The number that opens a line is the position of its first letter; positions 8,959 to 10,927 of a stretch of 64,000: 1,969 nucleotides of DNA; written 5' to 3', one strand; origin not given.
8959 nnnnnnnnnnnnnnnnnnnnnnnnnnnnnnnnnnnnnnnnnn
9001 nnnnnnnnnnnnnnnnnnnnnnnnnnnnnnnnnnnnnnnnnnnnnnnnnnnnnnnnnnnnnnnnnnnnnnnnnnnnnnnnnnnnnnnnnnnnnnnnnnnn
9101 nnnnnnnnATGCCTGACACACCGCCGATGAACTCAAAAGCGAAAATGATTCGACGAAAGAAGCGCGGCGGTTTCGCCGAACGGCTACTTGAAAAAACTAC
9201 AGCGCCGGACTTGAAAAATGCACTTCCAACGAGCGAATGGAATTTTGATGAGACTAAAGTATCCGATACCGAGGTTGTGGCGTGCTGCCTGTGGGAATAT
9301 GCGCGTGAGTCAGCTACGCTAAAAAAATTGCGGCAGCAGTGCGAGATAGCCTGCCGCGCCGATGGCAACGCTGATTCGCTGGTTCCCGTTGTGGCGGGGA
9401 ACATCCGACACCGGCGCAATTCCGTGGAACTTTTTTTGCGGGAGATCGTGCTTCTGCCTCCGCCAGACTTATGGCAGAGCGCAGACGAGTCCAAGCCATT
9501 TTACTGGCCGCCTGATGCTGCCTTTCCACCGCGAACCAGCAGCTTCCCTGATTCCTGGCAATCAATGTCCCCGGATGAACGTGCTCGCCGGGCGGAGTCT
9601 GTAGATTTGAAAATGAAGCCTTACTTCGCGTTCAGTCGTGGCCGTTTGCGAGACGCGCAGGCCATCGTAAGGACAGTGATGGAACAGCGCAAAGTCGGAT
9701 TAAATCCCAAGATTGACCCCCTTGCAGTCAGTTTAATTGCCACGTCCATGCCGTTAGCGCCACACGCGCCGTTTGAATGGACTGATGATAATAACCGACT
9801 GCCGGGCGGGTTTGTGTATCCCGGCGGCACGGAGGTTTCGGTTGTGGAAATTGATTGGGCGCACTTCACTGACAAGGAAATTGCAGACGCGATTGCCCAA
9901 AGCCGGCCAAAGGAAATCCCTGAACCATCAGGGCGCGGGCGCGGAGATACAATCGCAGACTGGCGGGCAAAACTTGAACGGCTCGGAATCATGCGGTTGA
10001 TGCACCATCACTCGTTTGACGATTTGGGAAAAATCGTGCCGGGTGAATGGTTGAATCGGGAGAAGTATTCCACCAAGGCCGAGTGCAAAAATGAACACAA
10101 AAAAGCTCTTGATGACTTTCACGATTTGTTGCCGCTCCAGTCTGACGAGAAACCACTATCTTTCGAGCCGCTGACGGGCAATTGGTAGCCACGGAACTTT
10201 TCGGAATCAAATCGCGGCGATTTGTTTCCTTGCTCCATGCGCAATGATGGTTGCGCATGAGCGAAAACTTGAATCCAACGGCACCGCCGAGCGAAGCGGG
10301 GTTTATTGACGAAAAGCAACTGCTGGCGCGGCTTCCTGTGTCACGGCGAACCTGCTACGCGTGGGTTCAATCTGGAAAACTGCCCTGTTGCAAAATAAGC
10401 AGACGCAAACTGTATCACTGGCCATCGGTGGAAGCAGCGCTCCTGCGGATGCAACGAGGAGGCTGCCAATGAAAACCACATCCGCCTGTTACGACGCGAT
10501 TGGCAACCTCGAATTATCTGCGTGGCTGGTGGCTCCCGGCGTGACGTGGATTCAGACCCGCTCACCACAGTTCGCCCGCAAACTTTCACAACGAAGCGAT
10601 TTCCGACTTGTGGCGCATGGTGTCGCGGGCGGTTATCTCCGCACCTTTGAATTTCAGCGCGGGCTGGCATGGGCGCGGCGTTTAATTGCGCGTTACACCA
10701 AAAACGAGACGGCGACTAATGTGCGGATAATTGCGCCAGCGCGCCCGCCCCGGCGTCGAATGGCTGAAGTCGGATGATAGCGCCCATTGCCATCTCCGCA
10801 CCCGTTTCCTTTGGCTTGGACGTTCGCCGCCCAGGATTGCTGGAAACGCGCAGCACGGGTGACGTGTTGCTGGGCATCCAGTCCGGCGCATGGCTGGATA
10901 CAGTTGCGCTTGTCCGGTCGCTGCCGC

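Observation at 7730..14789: About 7 kb integrase/Xis/primase element in tRNA-Gln, resembling a phage satellite or small mobilizable island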

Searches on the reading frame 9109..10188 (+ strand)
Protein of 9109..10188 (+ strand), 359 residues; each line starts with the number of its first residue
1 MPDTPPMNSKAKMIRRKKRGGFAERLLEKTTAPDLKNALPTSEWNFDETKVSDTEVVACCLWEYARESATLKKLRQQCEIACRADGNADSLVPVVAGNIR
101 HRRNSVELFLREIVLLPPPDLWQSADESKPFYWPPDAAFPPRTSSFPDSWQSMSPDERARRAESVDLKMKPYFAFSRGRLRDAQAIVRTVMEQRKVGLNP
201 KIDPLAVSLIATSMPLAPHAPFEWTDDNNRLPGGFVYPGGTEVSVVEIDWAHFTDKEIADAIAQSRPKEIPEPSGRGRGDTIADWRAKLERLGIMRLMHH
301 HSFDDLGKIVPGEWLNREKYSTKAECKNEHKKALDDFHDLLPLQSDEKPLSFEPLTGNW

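Call 7: search_protein_families(library=pfam, proteins=[window:9109-10188:+], max_evalue=0.01)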
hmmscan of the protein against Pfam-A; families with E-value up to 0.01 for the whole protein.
window:9109-10188:+ (359 aa): 0 families

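Call 8: search_protein_families(library=phrogs, proteins=[window:9109-10188:+], max_evalue=0.01)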
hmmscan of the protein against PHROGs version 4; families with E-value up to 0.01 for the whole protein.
window:9109-10188:+ (359 aa): 0 families

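Call 9: search_protein_families(library=padloc, proteins=[window:9109-10188:+], max_evalue=0.01)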
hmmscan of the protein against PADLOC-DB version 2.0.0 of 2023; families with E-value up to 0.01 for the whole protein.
window:9109-10188:+ (359 aa): 0 families

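Call 15: search_protein_families(library=ncbifam, proteins=[window:9109-10188:+], max_evalue=0.01)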
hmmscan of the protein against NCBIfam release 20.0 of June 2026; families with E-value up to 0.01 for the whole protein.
window:9109-10188:+ (359 aa): 0 families

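Call 25: find_related_loci(query=window:9109-10188:+, collection=viral_contigs, flank=10000)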
Query window:9109-10188:+ (359 aa) in viral_contigs; peptide patterns used: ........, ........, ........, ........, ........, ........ (x = any residue, [..] = any of these).
1 stretches matched a pattern, but none encodes a relative of the query by tblastn (E <= 1e-3).

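Call 48: find_homologous_proteins(query=window:9109-10188:+, max_evalue=0.001)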
Query window:9109-10188:+ (359 aa): 23 proteins with E <= 0.001 among 3014 candidates.
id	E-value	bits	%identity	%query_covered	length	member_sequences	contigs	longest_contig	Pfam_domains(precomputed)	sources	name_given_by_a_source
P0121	4.9e-221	752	93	98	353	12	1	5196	-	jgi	jgi:hypothetical protein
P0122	1.8e-213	727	91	98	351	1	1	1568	-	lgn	-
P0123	5.3e-213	725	91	98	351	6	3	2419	-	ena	-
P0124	1.3e-193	661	90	91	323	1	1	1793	-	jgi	jgi:hypothetical protein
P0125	1.1e-179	616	79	98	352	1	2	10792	-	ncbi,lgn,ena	-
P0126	1.1e-158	546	79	86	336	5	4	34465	-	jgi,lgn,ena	jgi:hypothetical protein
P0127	4.0e-114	400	60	89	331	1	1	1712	-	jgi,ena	-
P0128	1.7e-113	398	60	85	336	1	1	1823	-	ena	-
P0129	1.4e-107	378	58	87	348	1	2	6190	-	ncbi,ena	-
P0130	4.3e-104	367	58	89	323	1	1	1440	-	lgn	-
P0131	1.4e-95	339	52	89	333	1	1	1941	-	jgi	jgi:hypothetical protein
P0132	2.0e-90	322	60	70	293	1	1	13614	-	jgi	jgi:hypothetical protein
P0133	6.3e-75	271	67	55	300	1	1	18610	-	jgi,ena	-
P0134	8.6e-53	198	41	87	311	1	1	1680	-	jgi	-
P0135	1.7e-43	167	33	94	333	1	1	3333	-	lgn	-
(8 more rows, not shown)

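Call 58: predict_structure(alignment_id=A3)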
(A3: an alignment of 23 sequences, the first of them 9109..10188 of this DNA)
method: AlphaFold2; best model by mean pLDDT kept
length: 359 residues; sequences in the alignment: 23
mean_pLDDT: 68.9   pTM: 0.62
mean pLDDT of the five models: 68.9, 68.5, 68.0, 65.8, 65.6
residues with pLDDT >= 90: 78; 70-90: 115; 50-70: 63; < 50: 103
segments of 3 or more residues with pLDDT < 50: 3-27, 29-34, 169-191, 207-248, 274-277
pLDDT, mean of each block of 10 residues (from residue 1): 40 37 47 61 90 93 96 95 84 81 77 87 72 72 90 90 66 34 46 51 52 41 35 38 45 67 62 53 89 92 83 69 88 92 85 82
secondary structure, 60 per line:
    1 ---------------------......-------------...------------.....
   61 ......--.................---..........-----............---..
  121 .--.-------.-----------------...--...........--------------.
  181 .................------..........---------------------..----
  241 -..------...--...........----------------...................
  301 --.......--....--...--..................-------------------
elements in order: H22-27 H56-66 H69-85 H89-98 H104-115 H155-165 H180-197 H204-213 H255-265 H282-300 H303-309 H312-315 H323-340

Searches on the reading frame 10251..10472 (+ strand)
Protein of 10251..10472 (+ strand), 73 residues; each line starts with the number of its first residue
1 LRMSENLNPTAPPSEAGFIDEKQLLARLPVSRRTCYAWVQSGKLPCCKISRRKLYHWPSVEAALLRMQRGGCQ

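Call 7: search_protein_families(library=pfam, proteins=[window:10251-10472:+], max_evalue=0.01)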
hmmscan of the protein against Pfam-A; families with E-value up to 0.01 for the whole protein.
window:10251-10472:+ (73 aa): 1 family
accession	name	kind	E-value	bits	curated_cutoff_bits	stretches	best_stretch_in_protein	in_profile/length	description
PF12728.13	HTH_17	-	5.3e-06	27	27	1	23-55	6-38/51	Helix-turn-helix domain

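Call 8: search_protein_families(library=phrogs, proteins=[window:10251-10472:+], max_evalue=0.01)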
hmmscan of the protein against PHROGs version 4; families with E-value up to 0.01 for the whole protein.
window:10251-10472:+ (73 aa): 3 families
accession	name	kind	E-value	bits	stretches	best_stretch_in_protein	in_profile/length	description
phrog_66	-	integration and excision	7.5e-07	30.1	1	12-61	87-137/412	excisionase and transcriptional regulator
phrog_1553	-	integration and excision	0.00018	22.1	0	47-61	14-28/65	excisionase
phrog_1864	-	unknown function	0.0087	16.9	1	26-66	28-63/73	-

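Call 9: search_protein_families(library=padloc, proteins=[window:10251-10472:+], max_evalue=0.01)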
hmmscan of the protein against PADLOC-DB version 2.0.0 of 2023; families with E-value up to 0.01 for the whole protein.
window:10251-10472:+ (73 aa): 1 family
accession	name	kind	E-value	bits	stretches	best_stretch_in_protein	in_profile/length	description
PDLC04133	mad1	-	0.002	16.4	1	22-45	9-32/60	mads_1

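Call 15: search_protein_families(library=ncbifam, proteins=[window:10251-10472:+], max_evalue=0.01)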
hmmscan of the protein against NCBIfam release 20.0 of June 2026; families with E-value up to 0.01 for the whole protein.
window:10251-10472:+ (73 aa): 2 families
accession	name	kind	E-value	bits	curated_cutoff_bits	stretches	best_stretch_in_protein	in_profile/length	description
NF047737.1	antiphage_MADS1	equivalog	6.2e-05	23.2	80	1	25-51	10-36/49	methylation-associated defense system helix-turn-helix domain-containing protein MAD1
TIGR01764.1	excise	domain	0.0034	17.7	28.8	1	27-52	10-34/49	excisionase family DNA-binding protein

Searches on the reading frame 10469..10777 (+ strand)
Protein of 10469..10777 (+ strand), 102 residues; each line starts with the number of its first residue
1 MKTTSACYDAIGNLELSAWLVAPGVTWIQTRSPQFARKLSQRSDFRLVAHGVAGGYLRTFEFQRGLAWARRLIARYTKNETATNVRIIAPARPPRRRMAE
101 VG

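Call 7: search_protein_families(library=pfam, proteins=[window:10469-10777:+], max_evalue=0.01)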
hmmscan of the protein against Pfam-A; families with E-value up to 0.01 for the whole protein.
window:10469-10777:+ (102 aa): 0 families

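Call 8: search_protein_families(library=phrogs, proteins=[window:10469-10777:+], max_evalue=0.01)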
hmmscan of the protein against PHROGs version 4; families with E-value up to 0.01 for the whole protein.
window:10469-10777:+ (102 aa): 0 families

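Call 9: search_protein_families(library=padloc, proteins=[window:10469-10777:+], max_evalue=0.01)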
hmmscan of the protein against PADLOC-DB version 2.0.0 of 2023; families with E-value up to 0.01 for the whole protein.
window:10469-10777:+ (102 aa): 0 families

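Call 15: search_protein_families(library=ncbifam, proteins=[window:10469-10777:+], max_evalue=0.01)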
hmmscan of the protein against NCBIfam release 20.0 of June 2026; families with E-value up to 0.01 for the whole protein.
window:10469-10777:+ (102 aa): 0 families

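Call 51: find_homologous_proteins(query=window:10469-10777:+, max_evalue=0.001)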
Query window:10469-10777:+ (102 aa): 250 proteins with E <= 0.001 among 261 candidates; the best 120 are listed.
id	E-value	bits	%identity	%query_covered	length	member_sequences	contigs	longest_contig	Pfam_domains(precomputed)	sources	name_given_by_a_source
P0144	1.5e-61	222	100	100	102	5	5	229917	-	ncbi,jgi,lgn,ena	jgi:hypothetical protein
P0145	2.0e-45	171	86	92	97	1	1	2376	-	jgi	-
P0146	4.9e-43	163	81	92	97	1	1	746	-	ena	-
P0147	4.0e-42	160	84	87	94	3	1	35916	-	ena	-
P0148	5.3e-41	157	80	90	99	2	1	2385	-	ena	-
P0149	8.2e-41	156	75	95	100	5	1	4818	-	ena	-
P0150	8.6e-41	156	80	92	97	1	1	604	-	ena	-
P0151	1.0e-40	156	79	90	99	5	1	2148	-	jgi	jgi:hypothetical protein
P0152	1.5e-40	155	76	100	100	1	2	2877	-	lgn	-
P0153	3.4e-40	154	78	91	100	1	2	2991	-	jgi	jgi:hypothetical protein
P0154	5.5e-40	153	79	92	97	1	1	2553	-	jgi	jgi:hypothetical protein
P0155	1.4e-39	152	74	100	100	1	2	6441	-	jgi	jgi:hypothetical protein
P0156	1.5e-39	152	77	92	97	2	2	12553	-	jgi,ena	jgi:hypothetical protein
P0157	1.5e-39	152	77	92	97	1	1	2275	-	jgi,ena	-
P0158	2.1e-39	151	85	86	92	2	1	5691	-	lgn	-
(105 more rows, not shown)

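Call 61: predict_structure(alignment_id=A4)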
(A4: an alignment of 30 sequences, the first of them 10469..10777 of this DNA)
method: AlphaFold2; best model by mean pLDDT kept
length: 102 residues; sequences in the alignment: 30
mean_pLDDT: 73.8   pTM: 0.59
mean pLDDT of the five models: 73.8, 73.4, 70.2, 70.0, 69.8
residues with pLDDT >= 90: 17; 70-90: 49; 50-70: 13; < 50: 23
segments of 3 or more residues with pLDDT < 50: 1-7, 82-91, 97-102
pLDDT, mean of each block of 10 residues (from residue 1): 50 86 90 87 88 77 90 80 46 50 41
secondary structure, 60 per line:
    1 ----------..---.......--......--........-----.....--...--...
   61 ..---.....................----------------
elements in order: E16-22 E25-30 H33-40 E46-50 E58-62 H66-86

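Call 81: fold_search(model_id=the predicted structure, library=viral)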
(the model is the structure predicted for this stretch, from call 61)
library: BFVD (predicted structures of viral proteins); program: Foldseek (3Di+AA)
matches with E <= 10: 690; with E <= 0.001: 0
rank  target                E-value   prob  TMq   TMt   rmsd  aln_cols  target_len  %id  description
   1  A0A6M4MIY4            2.1e-02  0.95  0.42  0.37   9.3       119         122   16  LH1 [Bearded dragon adenovirus 1]
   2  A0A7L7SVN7            3.9e-02  0.94  0.42  0.43  10.6        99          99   16  (no name in the UniProt tables at hand)
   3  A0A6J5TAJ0            8.1e-02  0.66  0.30  0.17   6.8        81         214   14  Uncharacterized protein [uncultured Caudovirales phage]
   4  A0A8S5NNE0            9.2e-02  0.94  0.39  0.52   8.6        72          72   10  Uncharacterized protein [Myoviridae sp. ctagO6]
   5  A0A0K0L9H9            9.2e-02  0.51  0.29  0.33  13.2        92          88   11  Uncharacterized protein [Pseudomonas phage vB_PaeM_PS24]
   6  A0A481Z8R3            9.7e-02  0.93  0.48  0.29   6.0        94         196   11  Uncharacterized protein [Pithovirus LCPAC302]
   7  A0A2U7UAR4            1.2e-01  0.69  0.39  0.08   7.1       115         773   12  Uncharacterized protein [Pandoravirus quercus]
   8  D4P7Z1                1.6e-01  0.54  0.33  0.33  17.9        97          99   18  Gp16 [Rhodococcus phage ReqiPine5]
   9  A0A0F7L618            1.7e-01  0.85  0.46  0.48   5.5        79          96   11  Uncharacterized protein [uncultured marine virus]
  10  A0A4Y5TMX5            1.9e-01  0.51  0.27  0.34   4.7        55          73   16  (no name in the UniProt tables at hand)
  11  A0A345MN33            2.3e-01  0.66  0.35  0.24   5.0        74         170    4  (no name in the UniProt tables at hand)
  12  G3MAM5                2.5e-01  0.72  0.37  0.35   3.3        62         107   19  Gp484 [Bacillus phage G]
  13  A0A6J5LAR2            2.5e-01  0.35  0.34  0.25   7.6        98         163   12  Uncharacterized protein [uncultured Caudovirales phage]
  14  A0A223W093            2.5e-01  0.28  0.31  0.18   7.2        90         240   13  Uncharacterized protein [Agrobacterium phage Atu_ph07]
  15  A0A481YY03            3.0e-01  0.77  0.46  0.06   6.8        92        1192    9  DNA topoisomerase 1 [Marseillevirus LCMAC202]
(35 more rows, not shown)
